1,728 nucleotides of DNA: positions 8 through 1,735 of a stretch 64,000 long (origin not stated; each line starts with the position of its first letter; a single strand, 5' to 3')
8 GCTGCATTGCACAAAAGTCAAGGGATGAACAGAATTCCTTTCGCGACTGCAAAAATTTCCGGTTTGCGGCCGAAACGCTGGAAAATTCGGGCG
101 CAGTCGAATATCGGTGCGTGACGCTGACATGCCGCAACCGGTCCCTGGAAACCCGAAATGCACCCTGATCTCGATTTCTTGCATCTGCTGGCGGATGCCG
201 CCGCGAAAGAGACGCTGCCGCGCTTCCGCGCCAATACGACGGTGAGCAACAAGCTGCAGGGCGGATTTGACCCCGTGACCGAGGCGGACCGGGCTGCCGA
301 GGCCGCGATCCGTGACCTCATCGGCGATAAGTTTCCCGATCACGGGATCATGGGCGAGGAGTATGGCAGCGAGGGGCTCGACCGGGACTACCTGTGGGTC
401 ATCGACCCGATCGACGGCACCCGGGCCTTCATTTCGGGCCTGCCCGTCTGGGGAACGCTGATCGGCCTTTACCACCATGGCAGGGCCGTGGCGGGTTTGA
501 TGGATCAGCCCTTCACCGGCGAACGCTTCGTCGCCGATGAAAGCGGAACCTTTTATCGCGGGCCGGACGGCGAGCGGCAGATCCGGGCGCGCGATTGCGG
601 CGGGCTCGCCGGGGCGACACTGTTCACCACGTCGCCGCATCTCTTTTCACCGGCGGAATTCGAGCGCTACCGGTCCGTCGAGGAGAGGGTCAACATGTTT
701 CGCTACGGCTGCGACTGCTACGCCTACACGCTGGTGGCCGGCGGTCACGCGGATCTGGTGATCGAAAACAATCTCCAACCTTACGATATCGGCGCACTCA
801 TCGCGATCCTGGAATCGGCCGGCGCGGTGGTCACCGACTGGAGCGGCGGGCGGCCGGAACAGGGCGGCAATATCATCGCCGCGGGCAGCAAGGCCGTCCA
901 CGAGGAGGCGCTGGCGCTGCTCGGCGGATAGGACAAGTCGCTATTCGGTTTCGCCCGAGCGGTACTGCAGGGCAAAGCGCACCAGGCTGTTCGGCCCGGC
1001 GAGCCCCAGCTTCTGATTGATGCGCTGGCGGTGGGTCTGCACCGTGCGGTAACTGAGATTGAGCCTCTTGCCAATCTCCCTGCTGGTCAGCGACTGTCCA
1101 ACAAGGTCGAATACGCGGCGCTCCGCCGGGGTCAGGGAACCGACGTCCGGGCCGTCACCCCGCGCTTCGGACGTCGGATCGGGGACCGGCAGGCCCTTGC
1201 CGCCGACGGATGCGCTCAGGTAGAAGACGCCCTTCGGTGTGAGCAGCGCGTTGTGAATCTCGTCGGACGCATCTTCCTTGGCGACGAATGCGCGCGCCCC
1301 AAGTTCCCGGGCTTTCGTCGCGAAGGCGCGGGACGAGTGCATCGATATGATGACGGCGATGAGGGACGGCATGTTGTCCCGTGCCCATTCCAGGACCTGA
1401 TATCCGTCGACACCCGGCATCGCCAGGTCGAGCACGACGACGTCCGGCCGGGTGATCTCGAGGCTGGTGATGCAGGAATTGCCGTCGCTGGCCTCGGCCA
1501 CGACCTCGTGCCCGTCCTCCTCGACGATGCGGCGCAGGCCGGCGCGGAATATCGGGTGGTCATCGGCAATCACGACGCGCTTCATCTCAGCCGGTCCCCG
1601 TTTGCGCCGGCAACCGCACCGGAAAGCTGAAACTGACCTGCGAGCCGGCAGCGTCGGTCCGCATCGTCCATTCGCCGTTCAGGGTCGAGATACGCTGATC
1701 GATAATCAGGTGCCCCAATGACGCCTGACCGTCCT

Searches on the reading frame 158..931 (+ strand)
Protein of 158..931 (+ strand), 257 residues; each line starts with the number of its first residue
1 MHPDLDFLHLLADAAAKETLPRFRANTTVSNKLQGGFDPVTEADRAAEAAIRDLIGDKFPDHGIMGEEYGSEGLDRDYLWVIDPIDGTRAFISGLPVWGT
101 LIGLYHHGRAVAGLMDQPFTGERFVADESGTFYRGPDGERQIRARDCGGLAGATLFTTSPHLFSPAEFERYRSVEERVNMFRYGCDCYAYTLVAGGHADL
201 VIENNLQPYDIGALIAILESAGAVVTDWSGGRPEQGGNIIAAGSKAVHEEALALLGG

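Call 6: search_protein_families(library=pfam, proteins=[window:158-931:+], max_evalue=0.01)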
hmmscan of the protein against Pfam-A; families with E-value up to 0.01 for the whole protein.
window:158-931:+ (257 aa): 1 family
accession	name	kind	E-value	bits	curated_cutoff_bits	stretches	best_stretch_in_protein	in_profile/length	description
PF00459.30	Inositol_P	-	2.4e-48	165.4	27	1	7-253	8-264/271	Inositol monophosphatase family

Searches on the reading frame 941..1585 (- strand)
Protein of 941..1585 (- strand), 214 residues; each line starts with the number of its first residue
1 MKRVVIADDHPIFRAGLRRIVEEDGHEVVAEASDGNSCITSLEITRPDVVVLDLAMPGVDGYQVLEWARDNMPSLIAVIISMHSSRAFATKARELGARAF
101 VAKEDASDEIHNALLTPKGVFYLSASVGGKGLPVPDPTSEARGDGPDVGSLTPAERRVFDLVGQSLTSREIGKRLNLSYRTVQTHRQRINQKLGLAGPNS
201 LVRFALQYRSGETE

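Call 6: search_protein_families(library=pfam, proteins=[window:941-1585:-], max_evalue=0.01)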
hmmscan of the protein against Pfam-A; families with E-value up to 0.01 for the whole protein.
window:941-1585:- (214 aa): 5 families
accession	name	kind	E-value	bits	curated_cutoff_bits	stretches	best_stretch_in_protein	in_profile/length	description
PF00072.30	Response_reg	-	1.5e-24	86.7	30.2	1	4-114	1-110/111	Response regulator receiver domain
PF00196.25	GerE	-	3.9e-11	42.8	23.5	1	150-205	2-57/57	Bacterial regulatory proteins, luxR family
PF08281.18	Sigma70_r4_2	-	2.2e-06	27.6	25.7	1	150-189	10-50/54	Sigma-70, region 4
PF04545.22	Sigma70_r4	-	0.00063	19.7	24.1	1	150-193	4-48/50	Sigma-70, region 4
PF13384.12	HTH_23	-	0.0017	18.5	24.6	1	158-197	10-48/50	Homeodomain-like domain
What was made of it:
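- Checked: The regulator (941-1585, -, 214 aa) has REC and GerE/LuxR HTH domains (call 6).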

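Call 7: search_protein_families(library=ncbifam, proteins=[window:941-1585:-], max_evalue=0.01)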
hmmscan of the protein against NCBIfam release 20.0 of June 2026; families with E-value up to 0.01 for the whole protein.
window:941-1585:- (214 aa): 86 families (the best 25 are shown)
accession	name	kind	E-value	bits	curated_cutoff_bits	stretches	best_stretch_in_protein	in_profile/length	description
NF052445.1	RespRegMctR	equivalog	9.9e-35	119.8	300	1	3-207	3-201/205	two-component system response regulator MctR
NF007419.0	PRK09958.1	equivalog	2.1e-26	92.8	251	1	4-207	3-200/204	acid-sensing system DNA-binding response regulator EvgA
NF007018.1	PRK09483.1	equivalog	8.4e-25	87.7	280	1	2-209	2-207/217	UvrY/SirA/GacA family response regulator transcription factor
NF007935.0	PRK10651.1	equivalog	2.2e-24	85.8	250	1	3-195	8-200/216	two-component system response regulator NarL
NF011896.0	PRK15369.1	equivalog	3.1e-23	82.5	242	1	3-205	5-204/211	two component system response regulator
NF041830.1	RR_TF_ErdR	exception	4.9e-22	78.7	390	1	4-195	4-195/213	response regulator transcription factor ErdR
NF047785.1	respo_reg_MadR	equivalog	4.7e-20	71.8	300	1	3-196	2-194/209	MadR family response regulator transcription factor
NF007708.0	PRK10403.1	equivalog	2.5e-19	69.6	343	1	3-195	8-198/215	nitrate/nitrite response regulator protein NarP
NF007685.0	PRK10360.1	equivalog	3.3e-19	69.5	258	1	1-200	1-187/196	response regulator transcription factor UhpA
NF007403.0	PRK09935.1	equivalog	7.2e-18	65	271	1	3-208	5-207/210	fimbria biosynthesis transcriptional regulator FimZ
NF008098.0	PRK10840.1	equivalog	2.5e-17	63.1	235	1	4-199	6-199/216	response regulator transcription factor RcsB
NF006900.1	PRK09390.1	equivalog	2.6e-17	63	255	1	3-208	6-200/203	response regulator FixJ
NF040749.1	tetrathio_RR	equivalog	1.2e-16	61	290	2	18-114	16-111/191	tetrathionate respiration response regulator TtrR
NF001965.0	PRK00742.1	subfamily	2.3e-15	56.7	293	1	3-107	5-111/357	chemotaxis-specific protein-glutamate methyltransferase CheB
NF009206.0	PRK12555.1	subfamily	2.8e-14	52.8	342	1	3-105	2-106/340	chemotaxis-specific protein-glutamate methyltransferase CheB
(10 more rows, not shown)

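Call 78: search_solved_structures(query=window:941-1585:-, max_evalue=1e-10)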
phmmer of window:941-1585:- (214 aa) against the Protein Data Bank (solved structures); distinct sequences matched with E-value up to 1e-10: 28.
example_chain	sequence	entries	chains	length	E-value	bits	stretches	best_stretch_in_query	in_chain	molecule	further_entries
5f64_A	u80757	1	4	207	5e-22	81.6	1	4-207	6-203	Positive transcription regulator EvgA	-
8zwn_A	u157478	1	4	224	7.1e-22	81.2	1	4-207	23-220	DNA-binding transcriptional activator EvgA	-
1a04_A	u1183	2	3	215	4.8e-20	75.2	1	4-195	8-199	NITRATE/NITRITE RESPONSE REGULATOR PROTEIN NARL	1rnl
3f6c_A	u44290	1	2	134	7e-19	71.4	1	4-119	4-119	Positive transcription regulator evgA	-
3cz5_A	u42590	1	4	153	1e-18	70.8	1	3-112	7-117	Two-component response regulator, LuxR family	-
4yn8_A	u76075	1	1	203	5.3e-18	68.5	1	3-208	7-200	Response regulator ChrA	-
3eul_A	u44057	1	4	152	1.4e-17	67.2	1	3-126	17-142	POSSIBLE NITRATE/NITRITE RESPONSE TRANSCRIPTIONAL REGULATORY PROTEIN NARL (DNA-binding res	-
5o8y_A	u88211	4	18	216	1.4e-17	67.1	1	3-204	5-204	Transcriptional regulatory protein RcsB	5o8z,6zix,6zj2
5vxn_A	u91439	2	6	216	1.5e-17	67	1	3-204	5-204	Transcriptional regulatory protein RcsB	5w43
6eo2_A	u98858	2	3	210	1.7e-17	66.9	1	3-203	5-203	Transcriptional regulatory protein RcsB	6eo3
9xzo_A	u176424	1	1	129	3.3e-16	62.6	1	1-104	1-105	De novo protein M1X0B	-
3c3w_A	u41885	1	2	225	3.6e-15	59.3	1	2-208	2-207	TWO COMPONENT TRANSCRIPTIONAL REGULATORY PROTEIN DEVR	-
6wsh_A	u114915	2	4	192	6.2e-15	58.5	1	3-104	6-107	Response regulator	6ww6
1s8n_A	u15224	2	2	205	1.8e-14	57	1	2-109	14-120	putative antiterminator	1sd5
5hev_A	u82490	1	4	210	9.2e-14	54.7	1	2-197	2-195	Response regulator protein VraR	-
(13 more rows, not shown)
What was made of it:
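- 941..1585 (-): Response regulator, 214 aa: REC domain (D53) plus GerE/LuxR-type HTH. Its start lies 1 nt from the kinase stop, so the two genes are probably translationally coupled. The closest solved relatives are EvgA and NarL (call 78).
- On NarL/FixJ (LuxR-HTH) response regulators: NarL, EvgA and RcsB are the top PDB sequence hits (call 78).
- Closest known: EvgS/EvgA. Same: EvgA is the closest solved structure to the regulator (E = 5e-22, call 78).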
